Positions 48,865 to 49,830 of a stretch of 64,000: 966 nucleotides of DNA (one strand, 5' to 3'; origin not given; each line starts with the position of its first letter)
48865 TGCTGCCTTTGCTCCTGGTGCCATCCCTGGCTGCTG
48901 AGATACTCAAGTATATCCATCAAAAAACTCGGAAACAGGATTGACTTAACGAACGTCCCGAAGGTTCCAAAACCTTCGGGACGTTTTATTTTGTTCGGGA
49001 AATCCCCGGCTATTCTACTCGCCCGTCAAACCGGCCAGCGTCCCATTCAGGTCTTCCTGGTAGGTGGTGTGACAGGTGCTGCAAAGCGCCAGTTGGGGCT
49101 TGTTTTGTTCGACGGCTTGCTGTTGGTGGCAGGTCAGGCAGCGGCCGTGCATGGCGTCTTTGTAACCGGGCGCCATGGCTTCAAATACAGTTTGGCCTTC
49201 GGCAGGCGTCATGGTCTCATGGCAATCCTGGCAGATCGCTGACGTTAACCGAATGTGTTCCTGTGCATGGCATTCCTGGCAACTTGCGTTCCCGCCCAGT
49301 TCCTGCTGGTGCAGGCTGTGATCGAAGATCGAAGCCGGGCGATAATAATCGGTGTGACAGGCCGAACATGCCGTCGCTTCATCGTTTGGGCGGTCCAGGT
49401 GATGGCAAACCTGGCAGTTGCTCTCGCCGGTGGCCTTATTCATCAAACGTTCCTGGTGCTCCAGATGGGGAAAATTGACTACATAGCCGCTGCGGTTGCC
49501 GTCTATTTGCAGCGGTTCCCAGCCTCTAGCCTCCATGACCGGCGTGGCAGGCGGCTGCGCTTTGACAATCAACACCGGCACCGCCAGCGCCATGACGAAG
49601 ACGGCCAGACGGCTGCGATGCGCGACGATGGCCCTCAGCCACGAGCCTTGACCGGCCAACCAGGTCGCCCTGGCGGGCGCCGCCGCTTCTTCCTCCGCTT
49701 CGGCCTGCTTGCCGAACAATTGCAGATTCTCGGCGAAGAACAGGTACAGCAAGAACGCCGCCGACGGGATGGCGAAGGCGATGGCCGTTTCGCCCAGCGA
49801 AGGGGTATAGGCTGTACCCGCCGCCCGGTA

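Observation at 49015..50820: NrfD-family membrane protein with C-terminal six-heme cytochrome c3-like domain (gene fusion)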

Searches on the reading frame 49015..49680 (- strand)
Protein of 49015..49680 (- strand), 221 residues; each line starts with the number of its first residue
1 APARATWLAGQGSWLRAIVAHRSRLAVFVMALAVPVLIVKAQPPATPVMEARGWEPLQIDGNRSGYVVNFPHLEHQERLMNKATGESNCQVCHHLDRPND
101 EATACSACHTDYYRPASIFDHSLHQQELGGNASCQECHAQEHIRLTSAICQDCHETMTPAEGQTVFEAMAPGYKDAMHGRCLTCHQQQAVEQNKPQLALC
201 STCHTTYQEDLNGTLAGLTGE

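Call 20: search_protein_representatives(protein=window:49015-49680:-)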
Query: 221 residues. Proteins with E-value up to 0.001 (for the whole library): 418; up to 1e-10: 249; up to 1e-30: 35. The best 150 are listed.
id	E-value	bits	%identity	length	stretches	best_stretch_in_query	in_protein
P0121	1.7e-66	240.2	68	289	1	59-210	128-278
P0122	3.5e-62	226.1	53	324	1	14-205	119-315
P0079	1.8e-60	220.4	53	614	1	12-214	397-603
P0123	2.5e-60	220.0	60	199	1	44-211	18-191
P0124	1.1e-49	185.2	49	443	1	19-206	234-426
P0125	6.5e-48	179.4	46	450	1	16-213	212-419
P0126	5.1e-46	173.2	51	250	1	19-207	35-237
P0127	5.9e-41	156.7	44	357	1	4-205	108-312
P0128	1.1e-40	155.8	51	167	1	49-205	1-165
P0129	2.8e-40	154.5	43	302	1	21-209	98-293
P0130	2.4e-39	151.4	48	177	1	45-206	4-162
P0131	3.7e-38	147.5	44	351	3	72-169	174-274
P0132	6.5e-37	143.4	42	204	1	15-205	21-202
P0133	1.1e-36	142.7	48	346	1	7-160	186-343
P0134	1.2e-36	142.6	46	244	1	20-206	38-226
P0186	1.1e-27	113.3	41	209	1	27-209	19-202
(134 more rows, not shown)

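Call 38: find_homologous_proteins(query=A2, max_evalue=1e-20)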
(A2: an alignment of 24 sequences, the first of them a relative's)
Query A2 (24 sequences) (619 aa, profile of the alignment): 6432 proteins with E <= 1e-20 among 8000 candidates; the best 120 are listed.
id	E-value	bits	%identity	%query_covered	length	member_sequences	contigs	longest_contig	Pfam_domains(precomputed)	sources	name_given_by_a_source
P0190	9.5e-267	905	47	94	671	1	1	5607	PF03916.20,PF02085.22,PF14522.12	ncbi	-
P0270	1.2e-262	891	48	95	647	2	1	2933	PF14537.12,PF03916.20,PF02085.22,PF14522.12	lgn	-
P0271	1.4e-262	891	47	99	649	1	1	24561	PF03916.20,PF02085.22,PF14522.12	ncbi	ncbi:MAG: hypothetical protein Kow0099_35880 [Candidatus Abyssubacteria bacterium]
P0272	7.2e-262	888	49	94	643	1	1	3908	PF03916.20,PF02085.22,PF14522.12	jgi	-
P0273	1.7e-260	884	51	94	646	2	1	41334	PF03916.20,PF02085.22,PF14522.12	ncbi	-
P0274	5.6e-260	882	47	96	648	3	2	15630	PF03916.20,PF02085.22,PF14522.12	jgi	-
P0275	2.1e-259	880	47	99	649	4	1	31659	PF14537.12,PF03916.20,PF02085.22,PF14522.12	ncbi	-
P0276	3.2e-259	880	49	94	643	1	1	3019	PF03916.20,PF02085.22,PF14522.12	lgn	-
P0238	1.4e-258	878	45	94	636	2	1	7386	PF03916.20,PF02085.22,PF14522.12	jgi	-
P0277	1.6e-257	874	48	94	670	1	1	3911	PF03916.20,PF02085.22,PF14522.12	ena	-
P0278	4.1e-257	873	49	95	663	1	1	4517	PF03916.20,PF02085.22,PF14522.12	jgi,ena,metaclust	metaclust:\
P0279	1.1e-256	871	49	94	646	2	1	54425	PF03916.20,PF02085.22,PF14522.12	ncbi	-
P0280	1.2e-255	868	44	94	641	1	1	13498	PF03916.20,PF02085.22,PF14522.12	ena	-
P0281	5.6e-255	866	46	94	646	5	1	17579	PF03916.20,PF02085.22,PF14522.12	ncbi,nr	ncbi:Ni/Fe-hydrogenase cytochrome b subunit [Candidatus Poribacteria bacterium]|nr:Ni/Fe-hydrogenase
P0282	7.3e-254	862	47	99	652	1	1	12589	PF03916.20,PF02085.22,PF14522.12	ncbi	-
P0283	1.3e-253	861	47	94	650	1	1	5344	PF03916.20,PF02085.22,PF14522.12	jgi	jgi:Ni/Fe-hydrogenase subunit HybB-like protein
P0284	1.8e-253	861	47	99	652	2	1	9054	PF03916.20,PF02085.22,PF14522.12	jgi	jgi:Ni/Fe-hydrogenase subunit HybB-like protein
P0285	2.2e-253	860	48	94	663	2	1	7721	PF03916.20,PF02085.22,PF14522.12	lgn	-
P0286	3.2e-253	860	47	94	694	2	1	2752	PF03916.20,PF02085.22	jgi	jgi:Ni/Fe-hydrogenase subunit HybB-like protein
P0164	3.8e-253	860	48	94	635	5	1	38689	PF03916.20,PF02085.22,PF14522.12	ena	-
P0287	4.0e-253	860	43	96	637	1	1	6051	PF03916.20,PF02085.22,PF14522.12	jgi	jgi:Ni/Fe-hydrogenase subunit HybB-like protein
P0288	4.0e-253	860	47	94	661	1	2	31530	PF03916.20,PF02085.22,PF14522.12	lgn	-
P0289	6.2e-253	859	48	94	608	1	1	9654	PF03916.20,PF02085.22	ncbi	ncbi:NrfD/PsrC family molybdoenzyme membrane anchor subunit [candidate division KSB1 bacterium]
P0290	1.7e-252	858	50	94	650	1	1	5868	PF03916.20,PF02085.22,PF14522.12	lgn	-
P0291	1.9e-252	857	48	94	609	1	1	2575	PF03916.20,PF02085.22,PF14522.12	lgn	-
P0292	2.0e-252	857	45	95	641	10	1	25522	PF03916.20,PF02085.22,PF14522.12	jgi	jgi:Ni/Fe-hydrogenase subunit HybB-like protein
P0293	2.2e-252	857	47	94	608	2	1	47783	PF03916.20,PF02085.22,PF14522.12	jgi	-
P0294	3.8e-252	856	46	95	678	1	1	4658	PF03916.20,PF02085.22,PF14522.12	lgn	-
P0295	7.5e-252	855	47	96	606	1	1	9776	PF03916.20,PF02085.22,PF14522.12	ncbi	-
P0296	1.3e-251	855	45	95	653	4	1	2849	PF03916.20,PF02085.22,PF14522.12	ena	-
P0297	1.4e-251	854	46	95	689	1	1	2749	PF03916.20,PF02085.22,PF14522.12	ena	-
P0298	2.5e-251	854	48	96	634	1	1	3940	PF03916.20,PF02085.22,PF14522.12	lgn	-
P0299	4.0e-251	853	47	96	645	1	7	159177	PF14537.12,PF03916.20,PF02085.22,PF14522.12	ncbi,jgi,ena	-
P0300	5.4e-251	853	48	97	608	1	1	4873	PF03916.20,PF02085.22,PF14522.12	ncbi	-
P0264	1.6e-250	851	42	95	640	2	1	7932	PF03916.20,PF02085.22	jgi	jgi:Ni/Fe-hydrogenase subunit HybB-like protein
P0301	2.4e-250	850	43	95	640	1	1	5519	PF03916.20,PF02085.22,PF14522.12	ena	-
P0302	2.8e-250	850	47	94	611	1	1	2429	PF03916.20,PF02085.22,PF14522.12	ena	-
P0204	4.4e-250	850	46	96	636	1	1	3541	PF14537.12,PF03916.20,PF02085.22,PF14522.12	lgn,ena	-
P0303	8.9e-250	849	45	99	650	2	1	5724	PF03916.20,PF02085.22,PF14522.12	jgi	jgi:Ni/Fe-hydrogenase subunit HybB-like protein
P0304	8.9e-250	849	45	95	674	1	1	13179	PF03916.20,PF02085.22,PF14522.12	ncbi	ncbi:MAG: NrfD/PsrC family molybdoenzyme membrane anchor subunit [Pseudomonadota bacterium]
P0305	1.2e-249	848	46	94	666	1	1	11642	PF03916.20,PF02085.22,PF14522.12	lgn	-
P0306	1.9e-249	847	45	100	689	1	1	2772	PF03916.20,PF02085.22,PF14522.12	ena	-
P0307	2.9e-249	847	49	96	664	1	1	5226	PF03916.20,PF02085.22,PF14522.12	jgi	jgi:Ni/Fe-hydrogenase subunit HybB-like protein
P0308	4.9e-249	846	47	99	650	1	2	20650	PF03916.20,PF02085.22,PF14522.12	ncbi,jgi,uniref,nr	ncbi:MAG: Ni/Fe-hydrogenase cytochrome b subunit [Candidatus Abyssobacteria bacterium SURF_5]|uniref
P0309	5.3e-249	846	50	94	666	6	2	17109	PF03916.20,PF02085.22,PF14522.12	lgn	-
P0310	5.4e-249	846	47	95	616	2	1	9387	PF03916.20,PF02085.22,PF14522.12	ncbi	ncbi:NrfD/PsrC family molybdoenzyme membrane anchor subunit [candidate division KSB1 bacterium]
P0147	5.4e-249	846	44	95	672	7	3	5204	PF03916.20,PF02085.22,PF14522.12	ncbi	-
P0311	6.6e-249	846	47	94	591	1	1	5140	PF03916.20,PF02085.22,PF14522.12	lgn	-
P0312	9.1e-249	845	46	96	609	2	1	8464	PF03916.20,PF02085.22,PF14522.12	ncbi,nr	ncbi:MAG: Ni/Fe-hydrogenase cytochrome b subunit [bacterium]|nr:Ni/Fe-hydrogenase cytochrome b subun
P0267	2.6e-248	844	43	94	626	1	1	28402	PF03916.20,PF02085.22,PF14522.12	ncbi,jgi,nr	ncbi:MAG: Ni/Fe-hydrogenase cytochrome b subunit [Planctomycetes bacterium]|nr:Ni/Fe-hydrogenase cyt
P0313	3.4e-248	843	48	96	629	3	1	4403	PF14537.12,PF03916.20,PF02085.22,PF14522.12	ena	-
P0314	1.3e-247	841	47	96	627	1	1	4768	PF03916.20,PF02085.22,PF14522.12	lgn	-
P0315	4.3e-247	840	46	94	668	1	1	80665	PF03916.20,PF02085.22,PF22113.2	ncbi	-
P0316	6.6e-247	839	43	95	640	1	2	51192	PF03916.20,PF02085.22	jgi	-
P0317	7.2e-247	839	47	94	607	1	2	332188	PF03916.20,PF02085.22,PF14522.12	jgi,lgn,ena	jgi:Ni/Fe-hydrogenase subunit HybB-like protein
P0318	7.6e-247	839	46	94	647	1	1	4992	PF03916.20,PF02085.22,PF14522.12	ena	-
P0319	1.6e-246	838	48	94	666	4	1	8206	PF03916.20,PF02085.22,PF14522.12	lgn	-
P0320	4.3e-246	836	46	94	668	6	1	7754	PF03916.20,PF02085.22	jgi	jgi:Ni/Fe-hydrogenase subunit HybB-like protein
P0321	5.7e-246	836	45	94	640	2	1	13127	PF03916.20,PF02085.22,PF14522.12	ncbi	-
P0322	8.5e-246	835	45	95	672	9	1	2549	PF03916.20,PF02085.22,PF14522.12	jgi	jgi:Ni/Fe-hydrogenase subunit HybB-like protein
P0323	9.0e-246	835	44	97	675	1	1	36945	PF03916.20,PF02085.22,PF14522.12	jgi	jgi:Ni/Fe-hydrogenase subunit HybB-like protein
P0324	1.0e-245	835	48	96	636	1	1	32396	PF03916.20,PF02085.22,PF14522.12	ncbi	-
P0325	1.0e-245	835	43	95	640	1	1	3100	PF03916.20,PF02085.22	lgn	-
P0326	1.2e-245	835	47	98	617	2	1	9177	PF14537.12,PF03916.20,PF02085.22,PF14522.12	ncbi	-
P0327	1.3e-245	835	47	98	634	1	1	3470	PF03916.20,PF02085.22,PF14522.12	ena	-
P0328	1.9e-245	834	45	96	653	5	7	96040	PF14537.12,PF03916.20,PF02085.22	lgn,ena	-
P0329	2.9e-245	834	45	95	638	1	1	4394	PF03916.20,PF02085.22,PF14522.12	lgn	-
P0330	4.5e-245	833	47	99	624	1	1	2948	PF03916.20,PF02085.22,PF14522.12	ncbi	-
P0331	6.4e-245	832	51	94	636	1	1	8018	PF03916.20,PF02085.22,PF14522.12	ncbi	ncbi:MAG: NrfD/PsrC family molybdoenzyme membrane anchor subunit [bacterium]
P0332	6.6e-245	832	48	96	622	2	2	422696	PF03916.20,PF02085.22,PF14522.12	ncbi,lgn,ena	-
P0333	9.1e-245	832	47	95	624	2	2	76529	PF14537.12,PF03916.20,PF02085.22,PF14522.12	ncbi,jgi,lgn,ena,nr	ncbi:MAG: Ni/Fe-hydrogenase cytochrome b subunit [candidate division Zixibacteria bacterium HGW-Zixi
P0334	1.5e-244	831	48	94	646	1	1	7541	PF14537.12,PF03916.20,PF02085.22,PF14522.12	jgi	-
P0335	1.9e-244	831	48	98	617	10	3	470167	PF14537.12,PF03916.20,PF02085.22,PF14522.12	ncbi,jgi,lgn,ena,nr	ncbi:MAG TPA: Ni/Fe-hydrogenase cytochrome b subunit [candidate division Zixibacteria bacterium]|nr:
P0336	2.0e-244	831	42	95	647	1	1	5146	PF03916.20,PF02085.22,PF14522.12,PF22113.2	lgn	-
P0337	3.1e-244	830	47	94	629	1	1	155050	PF03916.20,PF02085.22,PF14522.12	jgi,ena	-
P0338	4.2e-244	830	46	100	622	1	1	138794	PF14537.12,PF03916.20,PF02085.22,PF14522.12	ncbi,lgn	-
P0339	4.7e-244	830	48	98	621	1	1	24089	PF14537.12,PF03916.20,PF02085.22,PF14522.12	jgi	-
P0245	6.0e-244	829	42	95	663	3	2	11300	PF03916.20,PF02085.22,PF14522.12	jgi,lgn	-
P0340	6.4e-244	829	47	98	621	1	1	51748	PF14537.12,PF03916.20,PF02085.22,PF14522.12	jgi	-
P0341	7.1e-244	829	47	94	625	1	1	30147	PF03916.20,PF02085.22,PF14522.12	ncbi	-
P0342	7.6e-244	829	51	94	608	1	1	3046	PF03916.20,PF02085.22,PF14522.12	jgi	-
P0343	8.6e-244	829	47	96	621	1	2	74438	PF14537.12,PF03916.20,PF02085.22,PF14522.12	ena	-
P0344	1.2e-243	828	48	95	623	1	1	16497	PF14537.12,PF03916.20,PF02085.22,PF14522.12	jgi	-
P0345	1.2e-243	828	45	95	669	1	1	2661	PF03916.20,PF02085.22,PF14522.12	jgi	jgi:Ni/Fe-hydrogenase subunit HybB-like protein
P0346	1.4e-243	828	45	95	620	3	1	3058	PF14537.12,PF03916.20,PF02085.22,PF14522.12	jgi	-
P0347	1.7e-243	828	43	94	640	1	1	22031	PF03916.20,PF02085.22,PF14522.12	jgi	-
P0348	1.9e-243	828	45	97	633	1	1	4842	PF03916.20,PF02085.22,PF14522.12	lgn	-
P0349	2.7e-243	827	43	95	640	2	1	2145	PF03916.20,PF02085.22,PF14522.12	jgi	jgi:Ni/Fe-hydrogenase subunit HybB-like protein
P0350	3.0e-243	827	47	96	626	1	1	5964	PF03916.20,PF02085.22,PF14522.12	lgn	-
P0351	4.4e-243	826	44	96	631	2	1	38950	PF03916.20,PF02085.22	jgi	jgi:Ni/Fe-hydrogenase subunit HybB-like protein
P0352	6.2e-243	826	46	94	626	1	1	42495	PF14537.12,PF03916.20,PF02085.22,PF14522.12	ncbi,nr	ncbi:MAG: Ni/Fe-hydrogenase cytochrome b subunit [FCB group bacterium]|nr:Ni/Fe-hydrogenase cytochro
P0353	7.8e-243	826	44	96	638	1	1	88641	PF03916.20,PF02085.22,PF14522.12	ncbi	-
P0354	1.1e-242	825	45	97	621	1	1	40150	PF14537.12,PF03916.20,PF02085.22,PF14522.12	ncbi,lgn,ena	-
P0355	1.1e-242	825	49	96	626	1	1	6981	PF03916.20,PF02085.22,PF14522.12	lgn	-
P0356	1.3e-242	825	42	98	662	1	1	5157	PF14537.12,PF03916.20,PF02085.22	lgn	-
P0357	1.4e-242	825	48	96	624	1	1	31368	PF03916.20,PF02085.22,PF14522.12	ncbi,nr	ncbi:Ni/Fe-hydrogenase cytochrome b subunit [candidate division GN15 bacterium]|nr:Ni/Fe-hydrogenase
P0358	1.6e-242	825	46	96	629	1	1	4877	PF03916.20,PF02085.22,PF14522.12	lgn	-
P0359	1.7e-242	824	48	95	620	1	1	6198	PF03916.20,PF02085.22,PF14522.12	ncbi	-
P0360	1.8e-242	824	44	95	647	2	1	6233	PF03916.20,PF02085.22,PF14522.12,PF22113.2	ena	-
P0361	1.9e-242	824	48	95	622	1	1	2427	PF03916.20,PF02085.22,PF14522.12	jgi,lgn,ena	-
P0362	2.3e-242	824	46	95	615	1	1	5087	PF14537.12,PF03916.20,PF02085.22,PF14522.12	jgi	jgi:Ni/Fe-hydrogenase subunit HybB-like protein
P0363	2.9e-242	824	46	100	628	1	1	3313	PF03916.20,PF02085.22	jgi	jgi:Ni/Fe-hydrogenase subunit HybB-like protein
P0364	3.6e-242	823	44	95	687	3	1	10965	PF14537.12,PF03916.20,PF02085.22,PF14522.12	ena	-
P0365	3.8e-242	823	48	95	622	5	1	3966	PF14537.12,PF03916.20,PF02085.22,PF14522.12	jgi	jgi:Ni/Fe-hydrogenase subunit HybB-like protein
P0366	3.9e-242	823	45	95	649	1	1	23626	PF03916.20,PF02085.22,PF14522.12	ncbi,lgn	-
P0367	3.9e-242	823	47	96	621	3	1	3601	PF03916.20,PF02085.22,PF14522.12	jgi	-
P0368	4.3e-242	823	48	95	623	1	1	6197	PF14537.12,PF03916.20,PF02085.22,PF14522.12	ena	-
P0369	4.6e-242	823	48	96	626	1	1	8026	PF03916.20,PF02085.22,PF14522.12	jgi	jgi:Ni/Fe-hydrogenase subunit HybB-like protein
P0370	7.0e-242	822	43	95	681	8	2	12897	PF03916.20,PF02085.22,PF14522.12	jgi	jgi:Ni/Fe-hydrogenase subunit HybB-like protein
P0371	1.3e-241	822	47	96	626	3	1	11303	PF14537.12,PF03916.20,PF02085.22,PF14522.12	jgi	jgi:Ni/Fe-hydrogenase subunit HybB-like protein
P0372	1.4e-241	822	47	95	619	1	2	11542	PF03916.20,PF02085.22,PF14522.12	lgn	-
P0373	1.5e-241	821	47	96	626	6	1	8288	PF03916.20,PF02085.22,PF14522.12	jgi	-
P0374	2.0e-241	821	43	97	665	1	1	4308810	PF03916.20,PF02085.22,PF14522.12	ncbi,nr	ncbi:MAG: Ni/Fe-hydrogenase cytochrome b subunit [Candidatus Latescibacterota bacterium]|nr:MAG: Ni/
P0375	2.1e-241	821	47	95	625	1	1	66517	PF14537.12,PF03916.20,PF02085.22,PF14522.12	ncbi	ncbi:MAG: NrfD/PsrC family molybdoenzyme membrane anchor subunit [bacterium]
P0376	2.2e-241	821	47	95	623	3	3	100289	PF03916.20,PF02085.22,PF14522.12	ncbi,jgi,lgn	-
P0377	2.3e-241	821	45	98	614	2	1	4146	PF03916.20,PF02085.22,PF14522.12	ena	-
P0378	2.4e-241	821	45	94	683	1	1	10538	PF03916.20,PF02085.22,PF14522.12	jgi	jgi:Ni/Fe-hydrogenase subunit HybB-like protein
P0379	2.8e-241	820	48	99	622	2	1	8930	PF03916.20,PF02085.22,PF14522.12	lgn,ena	-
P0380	2.8e-241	820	45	96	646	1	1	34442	PF03916.20,PF02085.22,PF14522.12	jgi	jgi:Ni/Fe-hydrogenase subunit HybB-like protein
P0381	3.1e-241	820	48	95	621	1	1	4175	PF14537.12,PF03916.20,PF02085.22,PF14522.12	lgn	-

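Call 39: find_encoding_contigs(protein=P0335, flank=7000, max_places=1)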
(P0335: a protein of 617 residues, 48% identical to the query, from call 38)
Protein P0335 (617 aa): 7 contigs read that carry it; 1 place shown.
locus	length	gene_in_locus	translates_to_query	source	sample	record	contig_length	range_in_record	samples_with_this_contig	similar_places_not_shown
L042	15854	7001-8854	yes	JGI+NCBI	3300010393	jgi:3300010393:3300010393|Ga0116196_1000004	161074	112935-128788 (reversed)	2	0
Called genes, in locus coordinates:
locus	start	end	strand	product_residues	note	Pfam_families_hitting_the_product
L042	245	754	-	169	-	-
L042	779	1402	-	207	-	PF13441:Gly-zipper_YMGG (weak), PF13488:Gly-zipper_Omp (faint)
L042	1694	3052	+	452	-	PF00989:PAS, PF13188:PAS_8, PF08448:PAS_4, PF13426:PAS_9, PF00158:Sigma54_activat, PF14532:Sigma54_activ_2, PF07728:AAA_5, PF25601:AAA_lid_14, +5 more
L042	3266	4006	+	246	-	PF02579:Nitro_FeMo-Co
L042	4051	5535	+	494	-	PF13183:Fer4_8, PF02754:CCG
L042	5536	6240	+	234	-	-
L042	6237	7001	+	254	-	PF12837:Fer4_6 (faint), PF13187:Fer4_9 (weak), PF13247:Fer4_11, PF12838:Fer4_7, PF00037:Fer4 (weak), PF12797:Fer4_2 (weak), PF13237:Fer4_10 (weak), PF13187:Fer4_9 (weak), +1 more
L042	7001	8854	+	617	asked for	PF03916:NrfD, PF02085:Cytochrom_CIII, PF14522:Cytochrome_C7 (faint), PF14537:Cytochrom_c3_2 (faint), PF02085:Cytochrom_CIII (weak)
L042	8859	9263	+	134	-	PF00072:Response_reg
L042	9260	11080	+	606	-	PF08448:PAS_4, PF12860:PAS_7 (faint), PF08448:PAS_4, PF13426:PAS_9 (weak), PF00989:PAS, PF13426:PAS_9, PF02518:HATPase_c, PF14501:HATPase_c_5, +1 more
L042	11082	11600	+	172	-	PF00072:Response_reg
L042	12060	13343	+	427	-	PF25917:BSH_RND, PF25973:BSH_CzcB, PF25876:HH_MFP_RND (faint), PF25954:Beta-barrel_RND_2 (weak)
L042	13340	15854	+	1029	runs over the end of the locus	PF00873:ACR_tran, PF03176:MMPL, PF02355:SecD_SecF_C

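Call 40: find_encoding_contigs(protein=P0374, flank=7000, max_places=1)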
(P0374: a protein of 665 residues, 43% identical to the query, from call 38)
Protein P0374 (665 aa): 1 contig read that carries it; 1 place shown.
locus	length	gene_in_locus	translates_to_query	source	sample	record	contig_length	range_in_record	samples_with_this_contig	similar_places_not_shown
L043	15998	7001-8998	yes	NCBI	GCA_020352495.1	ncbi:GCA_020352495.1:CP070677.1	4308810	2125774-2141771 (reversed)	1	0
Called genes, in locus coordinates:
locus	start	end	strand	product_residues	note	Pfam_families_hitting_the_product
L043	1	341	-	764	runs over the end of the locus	PF00069:Pkinase, PF07714:PK_Tyr_Ser-Thr, PF14531:Kinase-like (weak), PF13428:TPR_14 (faint), PF00515:TPR_1 (faint), PF07719:TPR_2 (faint), PF13431:TPR_17 (faint), PF20308:TPR-S (faint), +4 more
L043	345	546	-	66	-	-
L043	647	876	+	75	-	-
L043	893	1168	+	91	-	-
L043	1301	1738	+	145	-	-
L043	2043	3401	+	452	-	PF00989:PAS, PF08448:PAS_4, PF13426:PAS_9, PF00158:Sigma54_activat, PF14532:Sigma54_activ_2, PF07728:AAA_5, PF25601:AAA_lid_14, PF02954:HTH_8, +3 more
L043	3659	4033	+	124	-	-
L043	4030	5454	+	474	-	PF13183:Fer4_8 (weak), PF02754:CCG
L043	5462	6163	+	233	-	-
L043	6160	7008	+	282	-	PF13247:Fer4_11, PF12838:Fer4_7 (weak), PF12797:Fer4_2 (weak), PF00037:Fer4 (weak), PF12837:Fer4_6 (weak), PF13187:Fer4_9 (weak), PF13237:Fer4_10 (weak)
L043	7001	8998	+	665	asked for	PF03916:NrfD, PF02085:Cytochrom_CIII, PF14522:Cytochrome_C7 (faint)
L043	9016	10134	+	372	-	PF08448:PAS_4, PF13426:PAS_9 (weak), PF02518:HATPase_c, PF14501:HATPase_c_5 (weak)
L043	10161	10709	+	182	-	PF00072:Response_reg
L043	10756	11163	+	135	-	PF00072:Response_reg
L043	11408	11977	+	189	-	PF13513:HEAT_EZ (faint), PF13646:HEAT_2 (faint)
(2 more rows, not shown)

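Call 41: find_encoding_contigs(protein=P0271, flank=7000, max_places=1)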
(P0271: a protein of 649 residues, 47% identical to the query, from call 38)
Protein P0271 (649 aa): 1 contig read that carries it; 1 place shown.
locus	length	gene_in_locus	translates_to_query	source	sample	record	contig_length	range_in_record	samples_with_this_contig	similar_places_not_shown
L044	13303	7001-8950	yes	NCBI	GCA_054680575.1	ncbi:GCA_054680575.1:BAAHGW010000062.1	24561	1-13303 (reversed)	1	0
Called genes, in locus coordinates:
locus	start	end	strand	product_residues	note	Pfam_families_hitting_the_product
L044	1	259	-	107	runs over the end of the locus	-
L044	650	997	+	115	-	PF12840:HTH_20 (faint), PF01022:HTH_5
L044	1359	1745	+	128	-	-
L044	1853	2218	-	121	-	PF00472:RF-1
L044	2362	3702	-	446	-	PF00989:PAS, PF08448:PAS_4, PF13426:PAS_9, PF00158:Sigma54_activat, PF14532:Sigma54_activ_2, PF07728:AAA_5, PF25601:AAA_lid_14, PF02954:HTH_8, +3 more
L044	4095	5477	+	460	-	PF13183:Fer4_8 (weak), PF02754:CCG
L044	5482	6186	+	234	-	-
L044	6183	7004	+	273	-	PF00037:Fer4 (faint), PF12797:Fer4_2 (faint), PF12837:Fer4_6 (faint), PF13237:Fer4_10 (faint), PF12798:Fer4_3 (faint), PF13247:Fer4_11, PF12838:Fer4_7 (weak), PF13187:Fer4_9 (weak)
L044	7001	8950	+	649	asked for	PF03916:NrfD, PF02085:Cytochrom_CIII, PF14522:Cytochrome_C7 (faint)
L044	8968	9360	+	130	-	PF00072:Response_reg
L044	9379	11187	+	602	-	PF08448:PAS_4, PF13188:PAS_8 (faint), PF13426:PAS_9, PF08448:PAS_4, PF00989:PAS, PF08448:PAS_4 (weak), PF13426:PAS_9, PF02518:HATPase_c, +2 more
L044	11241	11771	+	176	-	PF00072:Response_reg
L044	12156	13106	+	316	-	PF01073:3Beta_HSD (faint), PF01370:Epimerase, PF02719:Polysacc_synt_2 (faint), PF04321:RmlD_sub_bind, PF16363:GDP_Man_Dehyd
